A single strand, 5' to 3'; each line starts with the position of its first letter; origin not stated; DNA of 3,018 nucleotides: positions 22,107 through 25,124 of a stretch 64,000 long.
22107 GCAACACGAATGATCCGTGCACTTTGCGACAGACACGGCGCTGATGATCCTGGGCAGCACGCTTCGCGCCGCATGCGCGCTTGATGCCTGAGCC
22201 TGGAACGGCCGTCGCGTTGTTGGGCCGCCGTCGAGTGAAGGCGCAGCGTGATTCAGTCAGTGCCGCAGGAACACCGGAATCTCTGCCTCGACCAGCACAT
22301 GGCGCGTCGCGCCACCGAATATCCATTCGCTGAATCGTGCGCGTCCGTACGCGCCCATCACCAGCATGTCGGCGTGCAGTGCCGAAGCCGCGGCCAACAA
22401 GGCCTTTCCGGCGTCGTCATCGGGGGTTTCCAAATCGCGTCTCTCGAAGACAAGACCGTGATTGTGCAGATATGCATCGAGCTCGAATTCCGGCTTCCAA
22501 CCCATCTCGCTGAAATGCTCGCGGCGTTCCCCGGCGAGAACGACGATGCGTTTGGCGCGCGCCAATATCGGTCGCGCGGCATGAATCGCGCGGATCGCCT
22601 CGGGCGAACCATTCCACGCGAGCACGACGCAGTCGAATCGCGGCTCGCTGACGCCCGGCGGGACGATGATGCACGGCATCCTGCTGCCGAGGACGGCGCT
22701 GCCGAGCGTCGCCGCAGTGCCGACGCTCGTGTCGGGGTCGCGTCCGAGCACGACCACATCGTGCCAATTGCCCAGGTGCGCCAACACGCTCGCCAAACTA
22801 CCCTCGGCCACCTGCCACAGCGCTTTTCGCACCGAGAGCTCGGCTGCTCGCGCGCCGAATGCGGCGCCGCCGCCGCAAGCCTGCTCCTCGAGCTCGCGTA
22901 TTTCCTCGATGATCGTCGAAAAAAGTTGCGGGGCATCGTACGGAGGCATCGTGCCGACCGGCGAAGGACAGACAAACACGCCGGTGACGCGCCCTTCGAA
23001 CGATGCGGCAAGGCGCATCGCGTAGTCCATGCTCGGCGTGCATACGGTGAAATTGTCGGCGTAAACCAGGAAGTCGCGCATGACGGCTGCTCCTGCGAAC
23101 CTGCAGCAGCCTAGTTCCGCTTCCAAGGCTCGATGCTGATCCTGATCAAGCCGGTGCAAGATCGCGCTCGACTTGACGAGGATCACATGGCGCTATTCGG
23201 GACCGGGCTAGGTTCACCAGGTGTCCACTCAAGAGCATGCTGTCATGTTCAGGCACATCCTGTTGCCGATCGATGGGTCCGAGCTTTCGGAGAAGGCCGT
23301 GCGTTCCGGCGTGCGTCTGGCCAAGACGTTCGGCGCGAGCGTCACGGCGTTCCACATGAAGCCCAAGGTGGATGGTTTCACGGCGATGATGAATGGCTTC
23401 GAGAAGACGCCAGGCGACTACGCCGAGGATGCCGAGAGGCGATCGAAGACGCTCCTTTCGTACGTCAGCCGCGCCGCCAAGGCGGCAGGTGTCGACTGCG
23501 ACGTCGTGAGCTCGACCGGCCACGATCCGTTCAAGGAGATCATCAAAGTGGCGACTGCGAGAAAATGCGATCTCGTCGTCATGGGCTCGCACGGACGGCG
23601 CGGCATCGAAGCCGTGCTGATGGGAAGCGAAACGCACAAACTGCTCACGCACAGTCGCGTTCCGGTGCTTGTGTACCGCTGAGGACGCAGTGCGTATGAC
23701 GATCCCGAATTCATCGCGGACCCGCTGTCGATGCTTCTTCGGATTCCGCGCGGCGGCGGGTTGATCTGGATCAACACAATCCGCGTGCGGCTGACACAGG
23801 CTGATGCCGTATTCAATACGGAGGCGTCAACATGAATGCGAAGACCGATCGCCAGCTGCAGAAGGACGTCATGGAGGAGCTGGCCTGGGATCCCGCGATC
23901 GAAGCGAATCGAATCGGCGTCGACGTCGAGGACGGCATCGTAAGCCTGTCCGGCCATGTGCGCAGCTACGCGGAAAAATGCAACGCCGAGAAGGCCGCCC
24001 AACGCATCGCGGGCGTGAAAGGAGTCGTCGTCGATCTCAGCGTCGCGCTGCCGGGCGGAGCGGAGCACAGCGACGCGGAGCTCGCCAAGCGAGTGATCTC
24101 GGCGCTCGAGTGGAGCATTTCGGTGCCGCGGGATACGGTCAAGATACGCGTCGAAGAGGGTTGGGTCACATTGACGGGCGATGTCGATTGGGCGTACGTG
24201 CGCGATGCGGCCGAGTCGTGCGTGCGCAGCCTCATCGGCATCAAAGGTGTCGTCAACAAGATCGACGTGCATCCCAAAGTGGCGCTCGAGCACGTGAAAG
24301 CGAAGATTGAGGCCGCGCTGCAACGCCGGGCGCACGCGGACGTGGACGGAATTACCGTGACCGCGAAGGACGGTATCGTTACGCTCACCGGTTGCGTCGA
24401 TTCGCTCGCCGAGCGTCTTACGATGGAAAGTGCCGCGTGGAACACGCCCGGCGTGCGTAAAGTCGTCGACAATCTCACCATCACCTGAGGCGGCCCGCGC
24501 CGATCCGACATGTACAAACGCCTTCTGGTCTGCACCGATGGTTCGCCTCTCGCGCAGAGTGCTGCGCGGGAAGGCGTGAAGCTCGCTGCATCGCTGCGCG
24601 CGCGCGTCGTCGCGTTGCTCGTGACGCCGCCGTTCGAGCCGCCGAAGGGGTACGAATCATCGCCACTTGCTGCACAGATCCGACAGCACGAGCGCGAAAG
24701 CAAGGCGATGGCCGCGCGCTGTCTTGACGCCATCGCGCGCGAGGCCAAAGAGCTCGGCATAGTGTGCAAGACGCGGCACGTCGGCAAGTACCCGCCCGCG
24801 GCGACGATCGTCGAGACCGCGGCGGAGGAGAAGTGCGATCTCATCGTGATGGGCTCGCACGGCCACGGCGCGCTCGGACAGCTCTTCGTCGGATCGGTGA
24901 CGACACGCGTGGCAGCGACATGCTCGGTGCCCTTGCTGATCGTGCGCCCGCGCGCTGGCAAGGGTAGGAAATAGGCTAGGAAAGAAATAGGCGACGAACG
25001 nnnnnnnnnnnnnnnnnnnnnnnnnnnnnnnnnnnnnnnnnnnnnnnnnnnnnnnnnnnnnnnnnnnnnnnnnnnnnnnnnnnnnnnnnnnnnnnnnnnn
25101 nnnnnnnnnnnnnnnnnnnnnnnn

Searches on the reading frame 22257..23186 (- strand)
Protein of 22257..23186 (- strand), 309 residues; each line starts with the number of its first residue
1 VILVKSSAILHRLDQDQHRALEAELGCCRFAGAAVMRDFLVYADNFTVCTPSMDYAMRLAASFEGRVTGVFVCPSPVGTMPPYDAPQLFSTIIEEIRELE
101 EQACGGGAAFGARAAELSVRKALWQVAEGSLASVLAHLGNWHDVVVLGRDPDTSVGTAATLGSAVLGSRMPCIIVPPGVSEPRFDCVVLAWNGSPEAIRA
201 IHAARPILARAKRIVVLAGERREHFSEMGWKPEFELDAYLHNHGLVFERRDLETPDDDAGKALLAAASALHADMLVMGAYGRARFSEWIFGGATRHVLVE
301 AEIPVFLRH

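Call 35: search_protein_families(library=pfam, proteins=[window:22257-23186:-], max_evalue=0.00001)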
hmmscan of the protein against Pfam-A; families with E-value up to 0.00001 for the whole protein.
window:22257-23186:- (309 aa): 1 family
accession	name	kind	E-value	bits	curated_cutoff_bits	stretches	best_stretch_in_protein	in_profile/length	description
PF00582.32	Usp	-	7.5e-11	43.2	24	1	251-306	83-138/141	Universal stress protein family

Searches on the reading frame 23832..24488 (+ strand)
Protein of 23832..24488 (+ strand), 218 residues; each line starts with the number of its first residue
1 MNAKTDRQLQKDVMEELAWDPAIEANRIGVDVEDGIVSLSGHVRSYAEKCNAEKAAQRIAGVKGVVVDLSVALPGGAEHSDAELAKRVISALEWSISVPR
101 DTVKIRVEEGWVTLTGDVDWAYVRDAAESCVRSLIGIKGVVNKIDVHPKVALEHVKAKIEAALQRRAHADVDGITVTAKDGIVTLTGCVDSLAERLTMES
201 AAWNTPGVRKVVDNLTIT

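Call 35: search_protein_families(library=pfam, proteins=[window:23832-24488:+], max_evalue=0.00001)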
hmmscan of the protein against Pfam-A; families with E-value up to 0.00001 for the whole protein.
window:23832-24488:+ (218 aa): 2 families
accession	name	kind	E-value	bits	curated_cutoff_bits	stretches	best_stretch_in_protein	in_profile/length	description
PF04972.22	BON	-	9e-51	170.5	27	3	5-72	1-68/69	BON domain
PF21937.1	Yop-YscD_ppl_2nd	-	8.1e-06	25.9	27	0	32-69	26-64/67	YscD/CdsD-like Bon-like domain 2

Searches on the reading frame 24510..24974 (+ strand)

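Call 34: search_protein_families(library=pfam, proteins=[window:24510-24974:+], max_evalue=0.00001)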
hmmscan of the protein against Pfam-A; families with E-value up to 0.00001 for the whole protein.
window:24510-24974:+ (154 aa): 1 family
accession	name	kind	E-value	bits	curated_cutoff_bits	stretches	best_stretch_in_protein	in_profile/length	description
PF00582.32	Usp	-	6.7e-35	121.1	24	1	1-146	1-141/141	Universal stress protein family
